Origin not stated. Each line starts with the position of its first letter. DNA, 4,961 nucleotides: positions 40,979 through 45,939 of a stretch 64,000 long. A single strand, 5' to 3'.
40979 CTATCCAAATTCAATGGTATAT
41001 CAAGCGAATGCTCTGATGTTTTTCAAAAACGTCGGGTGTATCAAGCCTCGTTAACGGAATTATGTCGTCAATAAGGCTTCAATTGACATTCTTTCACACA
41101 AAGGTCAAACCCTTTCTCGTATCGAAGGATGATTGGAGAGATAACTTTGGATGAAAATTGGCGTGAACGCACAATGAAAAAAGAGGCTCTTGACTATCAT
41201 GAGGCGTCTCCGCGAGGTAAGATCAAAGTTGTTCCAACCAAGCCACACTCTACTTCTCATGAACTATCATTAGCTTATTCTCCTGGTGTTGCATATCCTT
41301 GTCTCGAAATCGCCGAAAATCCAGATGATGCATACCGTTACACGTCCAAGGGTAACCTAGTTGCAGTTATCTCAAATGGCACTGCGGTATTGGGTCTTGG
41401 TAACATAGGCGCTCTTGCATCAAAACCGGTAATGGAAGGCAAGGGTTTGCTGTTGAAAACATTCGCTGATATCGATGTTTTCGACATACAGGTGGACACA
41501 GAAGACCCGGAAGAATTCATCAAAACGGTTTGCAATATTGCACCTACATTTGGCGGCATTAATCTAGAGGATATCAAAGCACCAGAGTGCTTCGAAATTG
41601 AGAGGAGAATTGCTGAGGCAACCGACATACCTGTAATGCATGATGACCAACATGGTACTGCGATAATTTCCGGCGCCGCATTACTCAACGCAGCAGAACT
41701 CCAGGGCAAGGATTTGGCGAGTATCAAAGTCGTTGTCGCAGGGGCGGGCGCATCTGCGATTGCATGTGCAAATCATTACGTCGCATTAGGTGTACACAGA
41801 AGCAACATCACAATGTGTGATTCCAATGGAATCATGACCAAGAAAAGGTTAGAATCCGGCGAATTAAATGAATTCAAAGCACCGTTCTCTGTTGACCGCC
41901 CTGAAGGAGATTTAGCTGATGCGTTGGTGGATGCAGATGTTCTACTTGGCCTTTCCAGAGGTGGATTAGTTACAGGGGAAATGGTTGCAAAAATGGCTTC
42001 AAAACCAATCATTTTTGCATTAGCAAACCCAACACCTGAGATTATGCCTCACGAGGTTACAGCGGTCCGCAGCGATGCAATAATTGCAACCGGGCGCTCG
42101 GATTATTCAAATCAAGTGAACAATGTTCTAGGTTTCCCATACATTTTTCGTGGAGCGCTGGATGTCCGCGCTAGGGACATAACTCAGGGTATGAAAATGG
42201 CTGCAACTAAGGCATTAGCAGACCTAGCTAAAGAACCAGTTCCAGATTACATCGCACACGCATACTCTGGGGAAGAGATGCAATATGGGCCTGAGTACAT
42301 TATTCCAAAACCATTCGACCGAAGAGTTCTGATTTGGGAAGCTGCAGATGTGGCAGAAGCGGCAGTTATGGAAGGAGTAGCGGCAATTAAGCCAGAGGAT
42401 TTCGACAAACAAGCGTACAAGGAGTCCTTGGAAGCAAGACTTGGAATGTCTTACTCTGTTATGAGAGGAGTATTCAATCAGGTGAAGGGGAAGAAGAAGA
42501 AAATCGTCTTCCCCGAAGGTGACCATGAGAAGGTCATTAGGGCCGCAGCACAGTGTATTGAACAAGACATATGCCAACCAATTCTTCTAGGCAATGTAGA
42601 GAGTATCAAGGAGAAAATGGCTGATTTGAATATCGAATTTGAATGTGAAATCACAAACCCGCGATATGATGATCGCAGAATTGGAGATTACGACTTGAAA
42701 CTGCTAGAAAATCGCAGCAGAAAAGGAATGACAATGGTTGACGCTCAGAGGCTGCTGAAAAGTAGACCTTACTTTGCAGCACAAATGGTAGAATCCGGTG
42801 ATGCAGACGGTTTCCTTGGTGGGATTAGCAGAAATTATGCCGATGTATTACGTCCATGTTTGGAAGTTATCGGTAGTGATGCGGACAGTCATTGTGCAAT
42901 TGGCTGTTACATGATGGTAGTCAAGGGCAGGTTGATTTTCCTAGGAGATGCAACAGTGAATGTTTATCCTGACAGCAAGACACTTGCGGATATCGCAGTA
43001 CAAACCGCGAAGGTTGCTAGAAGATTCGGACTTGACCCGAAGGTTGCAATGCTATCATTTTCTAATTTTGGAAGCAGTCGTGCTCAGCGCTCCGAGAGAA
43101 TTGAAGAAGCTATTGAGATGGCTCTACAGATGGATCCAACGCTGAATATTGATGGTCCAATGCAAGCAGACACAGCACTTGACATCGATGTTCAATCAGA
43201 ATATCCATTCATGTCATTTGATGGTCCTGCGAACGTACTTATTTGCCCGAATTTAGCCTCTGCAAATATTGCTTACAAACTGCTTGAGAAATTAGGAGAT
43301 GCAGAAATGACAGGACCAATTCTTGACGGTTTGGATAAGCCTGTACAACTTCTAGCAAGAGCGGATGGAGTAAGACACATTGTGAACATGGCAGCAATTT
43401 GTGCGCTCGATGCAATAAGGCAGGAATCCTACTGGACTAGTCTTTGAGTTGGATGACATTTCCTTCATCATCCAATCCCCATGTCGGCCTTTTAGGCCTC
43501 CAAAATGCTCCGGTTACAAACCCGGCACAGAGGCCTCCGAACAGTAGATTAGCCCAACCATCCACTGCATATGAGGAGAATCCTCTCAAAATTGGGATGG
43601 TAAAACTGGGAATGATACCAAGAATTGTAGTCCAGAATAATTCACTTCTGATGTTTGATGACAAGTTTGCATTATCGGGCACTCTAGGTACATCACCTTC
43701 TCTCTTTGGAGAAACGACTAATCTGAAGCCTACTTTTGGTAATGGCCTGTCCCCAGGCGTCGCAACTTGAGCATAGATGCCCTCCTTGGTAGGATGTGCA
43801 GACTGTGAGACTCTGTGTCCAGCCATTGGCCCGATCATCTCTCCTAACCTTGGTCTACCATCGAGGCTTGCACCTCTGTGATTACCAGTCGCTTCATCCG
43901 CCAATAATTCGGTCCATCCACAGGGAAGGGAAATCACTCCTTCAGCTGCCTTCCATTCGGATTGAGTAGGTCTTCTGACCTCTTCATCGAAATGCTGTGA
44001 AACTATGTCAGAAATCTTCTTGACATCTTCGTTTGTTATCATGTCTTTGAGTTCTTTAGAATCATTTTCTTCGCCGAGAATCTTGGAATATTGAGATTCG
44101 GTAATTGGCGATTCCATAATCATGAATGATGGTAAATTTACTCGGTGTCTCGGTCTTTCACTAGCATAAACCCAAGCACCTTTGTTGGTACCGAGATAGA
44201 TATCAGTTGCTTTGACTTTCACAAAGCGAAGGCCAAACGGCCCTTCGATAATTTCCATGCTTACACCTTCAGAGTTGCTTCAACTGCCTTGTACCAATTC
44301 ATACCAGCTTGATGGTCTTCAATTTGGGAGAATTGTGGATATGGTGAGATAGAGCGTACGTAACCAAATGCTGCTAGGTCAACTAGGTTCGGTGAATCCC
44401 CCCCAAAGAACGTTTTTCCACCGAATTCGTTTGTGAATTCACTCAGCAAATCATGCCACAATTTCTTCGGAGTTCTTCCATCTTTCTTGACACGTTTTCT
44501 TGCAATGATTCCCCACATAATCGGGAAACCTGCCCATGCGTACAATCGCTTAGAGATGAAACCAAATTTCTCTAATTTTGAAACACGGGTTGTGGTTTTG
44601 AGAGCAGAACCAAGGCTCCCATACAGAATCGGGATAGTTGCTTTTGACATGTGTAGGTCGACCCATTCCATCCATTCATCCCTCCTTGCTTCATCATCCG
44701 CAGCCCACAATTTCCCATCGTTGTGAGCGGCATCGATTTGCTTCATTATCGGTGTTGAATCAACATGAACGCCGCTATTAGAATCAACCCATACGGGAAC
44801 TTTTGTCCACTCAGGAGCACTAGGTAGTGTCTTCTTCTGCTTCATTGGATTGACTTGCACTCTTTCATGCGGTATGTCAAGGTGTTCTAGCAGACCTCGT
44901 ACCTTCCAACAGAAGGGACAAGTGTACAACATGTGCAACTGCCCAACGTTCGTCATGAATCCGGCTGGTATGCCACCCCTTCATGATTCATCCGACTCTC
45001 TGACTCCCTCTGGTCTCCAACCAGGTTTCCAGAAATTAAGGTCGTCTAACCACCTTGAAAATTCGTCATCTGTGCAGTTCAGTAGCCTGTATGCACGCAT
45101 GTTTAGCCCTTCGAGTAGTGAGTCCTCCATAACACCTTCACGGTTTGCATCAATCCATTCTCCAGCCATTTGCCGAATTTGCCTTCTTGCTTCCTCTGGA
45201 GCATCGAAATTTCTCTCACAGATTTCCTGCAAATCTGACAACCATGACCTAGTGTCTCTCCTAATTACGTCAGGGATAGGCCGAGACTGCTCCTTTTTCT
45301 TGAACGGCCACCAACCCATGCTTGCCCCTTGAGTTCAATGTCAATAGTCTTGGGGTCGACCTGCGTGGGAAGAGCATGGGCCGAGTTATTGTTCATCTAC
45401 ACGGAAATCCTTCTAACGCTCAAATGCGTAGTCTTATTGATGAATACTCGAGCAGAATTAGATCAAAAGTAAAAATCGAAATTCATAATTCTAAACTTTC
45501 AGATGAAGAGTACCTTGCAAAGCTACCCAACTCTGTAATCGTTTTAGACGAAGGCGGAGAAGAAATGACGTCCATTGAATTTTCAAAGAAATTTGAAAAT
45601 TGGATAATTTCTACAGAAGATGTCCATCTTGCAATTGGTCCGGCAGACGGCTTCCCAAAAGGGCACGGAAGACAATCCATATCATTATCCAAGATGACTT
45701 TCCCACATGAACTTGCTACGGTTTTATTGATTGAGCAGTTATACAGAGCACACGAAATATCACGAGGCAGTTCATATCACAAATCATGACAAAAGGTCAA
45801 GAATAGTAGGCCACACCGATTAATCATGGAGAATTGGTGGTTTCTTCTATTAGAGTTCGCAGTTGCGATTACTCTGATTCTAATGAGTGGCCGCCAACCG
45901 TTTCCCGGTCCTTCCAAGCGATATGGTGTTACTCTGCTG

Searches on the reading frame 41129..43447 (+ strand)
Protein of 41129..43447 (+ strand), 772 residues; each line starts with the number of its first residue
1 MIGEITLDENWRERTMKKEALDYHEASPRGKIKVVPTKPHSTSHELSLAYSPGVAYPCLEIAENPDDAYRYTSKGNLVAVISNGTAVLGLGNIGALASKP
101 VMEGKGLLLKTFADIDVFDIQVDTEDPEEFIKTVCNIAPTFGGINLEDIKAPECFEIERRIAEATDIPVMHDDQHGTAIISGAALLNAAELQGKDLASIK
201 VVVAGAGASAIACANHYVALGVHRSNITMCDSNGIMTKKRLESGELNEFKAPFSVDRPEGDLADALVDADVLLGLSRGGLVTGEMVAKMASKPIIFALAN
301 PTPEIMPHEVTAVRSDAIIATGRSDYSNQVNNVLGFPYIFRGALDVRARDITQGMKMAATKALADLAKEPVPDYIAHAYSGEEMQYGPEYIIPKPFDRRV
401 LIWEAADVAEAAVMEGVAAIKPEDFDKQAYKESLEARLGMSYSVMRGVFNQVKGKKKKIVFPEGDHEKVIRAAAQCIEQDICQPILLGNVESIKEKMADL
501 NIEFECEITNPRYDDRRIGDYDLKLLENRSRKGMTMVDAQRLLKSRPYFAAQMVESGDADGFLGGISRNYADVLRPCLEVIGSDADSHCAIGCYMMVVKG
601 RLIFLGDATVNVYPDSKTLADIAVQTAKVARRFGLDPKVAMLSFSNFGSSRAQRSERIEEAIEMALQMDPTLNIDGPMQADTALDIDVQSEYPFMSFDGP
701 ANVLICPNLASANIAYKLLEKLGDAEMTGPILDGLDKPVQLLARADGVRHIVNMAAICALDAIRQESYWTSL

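Call 11: search_protein_families(library=pfam, proteins=[window:41129-43447:+], max_evalue=0.001)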
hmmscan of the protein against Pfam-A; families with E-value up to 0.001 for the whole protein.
window:41129-43447:+ (772 aa): 3 families
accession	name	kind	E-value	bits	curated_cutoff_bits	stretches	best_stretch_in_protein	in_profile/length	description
PF01515.24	PTA_PTB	-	4.4e-92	309.3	24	1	444-759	2-319/319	Phosphate acetyl/butaryl transferase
PF00390.24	malic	-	2.4e-28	99.6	23.1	1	30-160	2-180/182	Malic enzyme, N-terminal domain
PF03949.21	Malic_M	-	1.9e-21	76.9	23.5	1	176-369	3-227/258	Malic enzyme, NAD binding domain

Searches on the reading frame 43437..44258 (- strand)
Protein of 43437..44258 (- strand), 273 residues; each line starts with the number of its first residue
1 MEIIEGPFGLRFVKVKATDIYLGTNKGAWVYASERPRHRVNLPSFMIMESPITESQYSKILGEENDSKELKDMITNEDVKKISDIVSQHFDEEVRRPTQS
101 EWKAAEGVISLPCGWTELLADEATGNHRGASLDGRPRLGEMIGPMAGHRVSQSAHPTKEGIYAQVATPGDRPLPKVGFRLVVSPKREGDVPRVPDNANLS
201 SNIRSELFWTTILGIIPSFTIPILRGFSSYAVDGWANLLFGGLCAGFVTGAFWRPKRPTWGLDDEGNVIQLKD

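Call 56: search_protein_families(library=pfam, proteins=[window:43437-44258:-], max_evalue=0.001)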
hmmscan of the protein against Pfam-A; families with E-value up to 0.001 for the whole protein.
window:43437-44258:- (273 aa): 1 family
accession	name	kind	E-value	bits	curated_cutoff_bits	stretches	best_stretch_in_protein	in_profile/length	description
PF03781.23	FGE-sulfatase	-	4e-07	30.4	23.3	1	13-102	6-83/255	Sulfatase-modifying factor enzyme 1-like domain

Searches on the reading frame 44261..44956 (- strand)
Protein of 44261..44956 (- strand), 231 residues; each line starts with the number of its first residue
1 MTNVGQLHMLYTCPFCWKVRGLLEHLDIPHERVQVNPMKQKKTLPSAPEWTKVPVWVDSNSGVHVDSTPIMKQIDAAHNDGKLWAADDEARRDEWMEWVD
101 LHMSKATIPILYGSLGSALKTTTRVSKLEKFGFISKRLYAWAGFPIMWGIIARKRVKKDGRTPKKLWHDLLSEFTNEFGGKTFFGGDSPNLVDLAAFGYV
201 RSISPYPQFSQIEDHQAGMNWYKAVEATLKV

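Call 56: search_protein_families(library=pfam, proteins=[window:44261-44956:-], max_evalue=0.001)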
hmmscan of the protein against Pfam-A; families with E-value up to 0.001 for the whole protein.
window:44261-44956:- (231 aa): 4 families
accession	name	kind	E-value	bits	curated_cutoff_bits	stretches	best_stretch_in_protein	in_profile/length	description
PF13409.12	GST_N_2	-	1.9e-11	44.8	25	1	12-76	1-69/70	Glutathione S-transferase, N-terminal domain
PF13417.12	GST_N_3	-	1.1e-10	42.1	22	1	7-79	1-72/75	Glutathione S-transferase, N-terminal domain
PF00462.30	Glutaredoxin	-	0.00014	22.4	22.9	1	12-55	8-52/60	Glutaredoxin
PF17171.9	GST_C_6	-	0.0003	20.9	28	1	179-207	13-41/64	Glutathione S-transferase, C-terminal domain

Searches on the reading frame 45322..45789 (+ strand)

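Call 56: search_protein_families(library=pfam, proteins=[window:45322-45789:+], max_evalue=0.001)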
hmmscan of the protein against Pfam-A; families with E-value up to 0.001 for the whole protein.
window:45322-45789:+ (155 aa): 1 family
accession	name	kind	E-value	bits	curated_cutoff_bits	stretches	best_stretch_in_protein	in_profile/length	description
PF02590.22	SPOUT_MTase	-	4.6e-29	101.9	27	1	25-153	6-154/154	Predicted SPOUT methyltransferase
